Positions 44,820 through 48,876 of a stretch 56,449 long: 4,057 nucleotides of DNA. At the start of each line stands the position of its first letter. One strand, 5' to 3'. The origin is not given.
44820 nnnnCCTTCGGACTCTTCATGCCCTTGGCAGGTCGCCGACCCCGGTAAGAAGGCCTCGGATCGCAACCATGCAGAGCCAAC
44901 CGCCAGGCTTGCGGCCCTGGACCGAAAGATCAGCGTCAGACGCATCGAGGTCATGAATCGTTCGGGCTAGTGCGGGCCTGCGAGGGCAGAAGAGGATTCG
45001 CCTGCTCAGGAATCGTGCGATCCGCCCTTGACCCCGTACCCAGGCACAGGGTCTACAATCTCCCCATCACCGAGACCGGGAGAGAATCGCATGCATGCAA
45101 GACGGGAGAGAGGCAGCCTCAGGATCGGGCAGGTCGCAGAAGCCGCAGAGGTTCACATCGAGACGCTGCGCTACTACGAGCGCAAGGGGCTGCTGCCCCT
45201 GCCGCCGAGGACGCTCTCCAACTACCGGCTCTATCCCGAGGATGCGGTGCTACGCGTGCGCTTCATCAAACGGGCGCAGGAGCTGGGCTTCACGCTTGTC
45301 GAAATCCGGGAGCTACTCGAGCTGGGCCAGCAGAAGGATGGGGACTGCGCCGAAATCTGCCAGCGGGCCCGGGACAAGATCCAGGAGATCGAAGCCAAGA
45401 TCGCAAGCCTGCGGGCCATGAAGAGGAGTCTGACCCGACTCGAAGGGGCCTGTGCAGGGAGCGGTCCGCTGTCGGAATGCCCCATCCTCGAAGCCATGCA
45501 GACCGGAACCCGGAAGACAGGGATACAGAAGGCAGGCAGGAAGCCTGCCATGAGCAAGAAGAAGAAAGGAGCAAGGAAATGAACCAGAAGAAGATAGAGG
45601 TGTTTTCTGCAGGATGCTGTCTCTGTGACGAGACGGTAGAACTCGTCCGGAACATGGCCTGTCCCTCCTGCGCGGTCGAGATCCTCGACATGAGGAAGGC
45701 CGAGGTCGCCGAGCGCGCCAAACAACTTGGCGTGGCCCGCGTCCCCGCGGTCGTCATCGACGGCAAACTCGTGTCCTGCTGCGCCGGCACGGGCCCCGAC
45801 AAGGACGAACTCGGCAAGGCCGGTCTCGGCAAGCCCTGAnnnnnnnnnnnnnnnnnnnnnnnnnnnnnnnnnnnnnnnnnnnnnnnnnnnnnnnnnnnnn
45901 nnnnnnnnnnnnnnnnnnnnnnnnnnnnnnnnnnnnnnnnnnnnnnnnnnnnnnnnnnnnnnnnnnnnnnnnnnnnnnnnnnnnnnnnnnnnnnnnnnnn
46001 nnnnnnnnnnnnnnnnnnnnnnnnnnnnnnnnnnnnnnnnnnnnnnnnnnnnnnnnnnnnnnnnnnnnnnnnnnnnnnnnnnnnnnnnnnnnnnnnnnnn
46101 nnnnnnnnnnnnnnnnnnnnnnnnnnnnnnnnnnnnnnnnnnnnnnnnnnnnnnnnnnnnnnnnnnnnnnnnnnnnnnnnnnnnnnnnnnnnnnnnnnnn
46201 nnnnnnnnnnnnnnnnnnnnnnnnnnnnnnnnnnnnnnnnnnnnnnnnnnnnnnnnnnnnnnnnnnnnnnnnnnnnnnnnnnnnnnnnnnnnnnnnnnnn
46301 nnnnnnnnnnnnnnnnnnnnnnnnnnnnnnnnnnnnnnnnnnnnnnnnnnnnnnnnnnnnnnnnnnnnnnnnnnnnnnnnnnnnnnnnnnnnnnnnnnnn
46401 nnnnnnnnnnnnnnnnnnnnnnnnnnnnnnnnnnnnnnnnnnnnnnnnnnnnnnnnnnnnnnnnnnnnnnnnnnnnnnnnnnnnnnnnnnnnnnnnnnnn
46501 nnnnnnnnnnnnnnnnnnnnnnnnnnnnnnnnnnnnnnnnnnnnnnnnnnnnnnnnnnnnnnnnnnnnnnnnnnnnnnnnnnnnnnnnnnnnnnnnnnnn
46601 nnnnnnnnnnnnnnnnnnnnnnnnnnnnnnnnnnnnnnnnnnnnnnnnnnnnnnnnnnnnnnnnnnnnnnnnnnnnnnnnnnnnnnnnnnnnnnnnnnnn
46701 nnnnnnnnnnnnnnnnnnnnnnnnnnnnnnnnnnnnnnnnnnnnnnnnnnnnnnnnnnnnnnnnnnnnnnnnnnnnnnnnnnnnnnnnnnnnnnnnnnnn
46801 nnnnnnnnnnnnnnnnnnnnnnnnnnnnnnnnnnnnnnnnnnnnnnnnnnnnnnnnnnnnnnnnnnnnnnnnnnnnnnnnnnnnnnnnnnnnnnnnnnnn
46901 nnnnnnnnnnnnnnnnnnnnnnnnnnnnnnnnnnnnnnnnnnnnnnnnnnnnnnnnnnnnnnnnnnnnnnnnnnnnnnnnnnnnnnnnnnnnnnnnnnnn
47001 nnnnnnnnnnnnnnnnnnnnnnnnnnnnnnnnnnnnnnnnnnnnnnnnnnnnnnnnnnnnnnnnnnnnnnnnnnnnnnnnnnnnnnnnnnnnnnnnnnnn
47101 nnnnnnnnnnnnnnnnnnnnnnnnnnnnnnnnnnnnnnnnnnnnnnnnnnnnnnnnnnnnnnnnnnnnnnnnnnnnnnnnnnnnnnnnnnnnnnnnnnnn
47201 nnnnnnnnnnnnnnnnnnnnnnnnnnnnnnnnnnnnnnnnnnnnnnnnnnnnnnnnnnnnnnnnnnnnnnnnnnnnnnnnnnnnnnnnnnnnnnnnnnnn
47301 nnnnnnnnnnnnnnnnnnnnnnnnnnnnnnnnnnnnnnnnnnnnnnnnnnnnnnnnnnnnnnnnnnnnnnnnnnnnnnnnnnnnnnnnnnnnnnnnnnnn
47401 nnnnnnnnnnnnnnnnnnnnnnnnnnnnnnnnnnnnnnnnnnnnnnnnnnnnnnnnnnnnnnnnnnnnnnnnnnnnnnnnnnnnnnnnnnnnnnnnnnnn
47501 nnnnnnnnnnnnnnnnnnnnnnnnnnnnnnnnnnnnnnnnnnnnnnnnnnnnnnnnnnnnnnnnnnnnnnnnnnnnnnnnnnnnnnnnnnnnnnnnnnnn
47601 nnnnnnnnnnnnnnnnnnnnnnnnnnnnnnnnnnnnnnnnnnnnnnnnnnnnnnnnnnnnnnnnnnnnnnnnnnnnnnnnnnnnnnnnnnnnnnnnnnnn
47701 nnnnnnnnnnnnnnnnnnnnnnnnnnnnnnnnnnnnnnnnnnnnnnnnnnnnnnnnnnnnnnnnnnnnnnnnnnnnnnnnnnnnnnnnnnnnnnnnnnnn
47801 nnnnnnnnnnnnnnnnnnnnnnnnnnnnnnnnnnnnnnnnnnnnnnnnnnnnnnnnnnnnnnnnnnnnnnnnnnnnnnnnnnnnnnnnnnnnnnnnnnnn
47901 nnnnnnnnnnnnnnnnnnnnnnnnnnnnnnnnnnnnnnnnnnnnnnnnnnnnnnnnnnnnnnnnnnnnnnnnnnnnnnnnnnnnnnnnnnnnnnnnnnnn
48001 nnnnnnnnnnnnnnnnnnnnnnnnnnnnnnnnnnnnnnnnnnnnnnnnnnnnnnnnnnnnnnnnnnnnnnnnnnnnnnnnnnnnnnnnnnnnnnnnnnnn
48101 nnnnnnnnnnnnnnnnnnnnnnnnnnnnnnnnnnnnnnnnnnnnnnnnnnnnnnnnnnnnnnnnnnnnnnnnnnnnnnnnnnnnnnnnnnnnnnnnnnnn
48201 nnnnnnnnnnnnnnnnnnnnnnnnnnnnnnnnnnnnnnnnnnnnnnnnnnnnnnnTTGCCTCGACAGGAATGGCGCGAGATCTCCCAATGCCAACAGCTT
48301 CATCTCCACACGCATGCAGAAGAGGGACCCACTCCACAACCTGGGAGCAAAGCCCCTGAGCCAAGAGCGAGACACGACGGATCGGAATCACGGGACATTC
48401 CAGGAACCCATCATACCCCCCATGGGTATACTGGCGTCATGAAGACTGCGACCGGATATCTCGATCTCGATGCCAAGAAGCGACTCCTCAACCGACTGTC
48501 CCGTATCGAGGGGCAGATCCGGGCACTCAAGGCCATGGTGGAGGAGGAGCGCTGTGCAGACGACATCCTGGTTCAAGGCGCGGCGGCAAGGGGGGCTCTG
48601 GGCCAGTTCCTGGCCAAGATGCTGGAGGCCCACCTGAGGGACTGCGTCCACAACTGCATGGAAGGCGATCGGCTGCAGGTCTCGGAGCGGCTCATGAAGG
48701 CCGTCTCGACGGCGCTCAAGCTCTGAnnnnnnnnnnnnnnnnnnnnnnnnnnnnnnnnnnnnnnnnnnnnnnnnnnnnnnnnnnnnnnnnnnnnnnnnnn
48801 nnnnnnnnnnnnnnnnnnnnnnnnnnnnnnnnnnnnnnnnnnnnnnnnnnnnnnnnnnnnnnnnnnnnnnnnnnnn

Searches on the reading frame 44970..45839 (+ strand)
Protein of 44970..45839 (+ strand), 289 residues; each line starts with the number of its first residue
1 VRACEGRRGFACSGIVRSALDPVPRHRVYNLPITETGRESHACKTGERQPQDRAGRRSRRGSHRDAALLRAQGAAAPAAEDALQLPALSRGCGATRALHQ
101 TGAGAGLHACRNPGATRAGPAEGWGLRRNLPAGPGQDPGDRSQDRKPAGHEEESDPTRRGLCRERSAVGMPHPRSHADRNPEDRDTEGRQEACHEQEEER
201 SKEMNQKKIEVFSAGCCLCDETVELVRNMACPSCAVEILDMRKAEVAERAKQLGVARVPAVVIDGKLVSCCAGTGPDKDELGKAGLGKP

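Call 6: search_protein_families(library=pfam, proteins=[window:44970-45839:+], max_evalue=0.01)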
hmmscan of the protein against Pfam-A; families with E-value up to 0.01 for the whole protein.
window:44970-45839:+ (289 aa): 2 families
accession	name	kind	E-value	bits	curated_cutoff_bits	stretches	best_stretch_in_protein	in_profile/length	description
PF13192.12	Thioredoxin_3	-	1.6e-08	34.9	24.8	1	208-282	2-72/76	Thioredoxin domain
PF00462.30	Glutaredoxin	-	0.00032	21.3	22.9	1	214-268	7-60/60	Glutaredoxin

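Call 7: search_protein_families(library=ncbifam, proteins=[window:44970-45839:+], max_evalue=0.001)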
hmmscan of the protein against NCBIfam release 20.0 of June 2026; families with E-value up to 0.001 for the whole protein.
window:44970-45839:+ (289 aa): 3 families
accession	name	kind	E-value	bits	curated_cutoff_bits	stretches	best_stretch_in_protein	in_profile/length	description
TIGR00412.2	redox_disulf_2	subfamily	3e-06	27.5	62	1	208-282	1-71/75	MTH895/ArsE family thioredoxin-like protein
TIGR02187.2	PDO_seleno_TRX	equivalog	0.00016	21.1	185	1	207-265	19-79/209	protein disulfide oxidoreductase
TIGR03143.1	AhpF_homolog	hypoth_equivalog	0.00042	19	687.65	1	192-268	462-540/555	putative alkyl hydroperoxide reductase F subunit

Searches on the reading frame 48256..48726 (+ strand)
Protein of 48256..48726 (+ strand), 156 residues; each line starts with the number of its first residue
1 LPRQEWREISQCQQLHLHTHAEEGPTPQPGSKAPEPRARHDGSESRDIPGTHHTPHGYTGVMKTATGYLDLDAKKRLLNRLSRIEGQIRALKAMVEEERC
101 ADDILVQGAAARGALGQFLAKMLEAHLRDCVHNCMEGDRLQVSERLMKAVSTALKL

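Call 6: search_protein_families(library=pfam, proteins=[window:48256-48726:+], max_evalue=0.01)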
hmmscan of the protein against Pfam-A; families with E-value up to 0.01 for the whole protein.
window:48256-48726:+ (156 aa): 1 family
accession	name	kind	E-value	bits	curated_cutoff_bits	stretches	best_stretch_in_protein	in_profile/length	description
PF02583.22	Trns_repr_metal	-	2.7e-21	76.2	22.8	1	74-150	2-76/78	Metal-sensitive transcriptional repressor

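Call 7: search_protein_families(library=ncbifam, proteins=[window:48256-48726:+], max_evalue=0.001)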
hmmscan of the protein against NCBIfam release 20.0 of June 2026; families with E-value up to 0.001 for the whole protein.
window:48256-48726:+ (156 aa): 3 families
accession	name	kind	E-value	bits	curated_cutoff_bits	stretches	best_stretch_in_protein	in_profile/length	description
NF008464.0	PRK11352.1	equivalog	3.3e-11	43.4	133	1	73-133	7-67/91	formaldehyde-responsive transcriptional repressor FrmR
NF052430.1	repress_RicR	exception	1.1e-10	42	175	1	73-149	7-83/93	copper-sensing transcriptional repressor RicR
NF011613.0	PRK15039.1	equivalog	4.1e-10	40.2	138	1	73-144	7-76/90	Ni(II)/Co(II)-binding transcriptional repressor RcnR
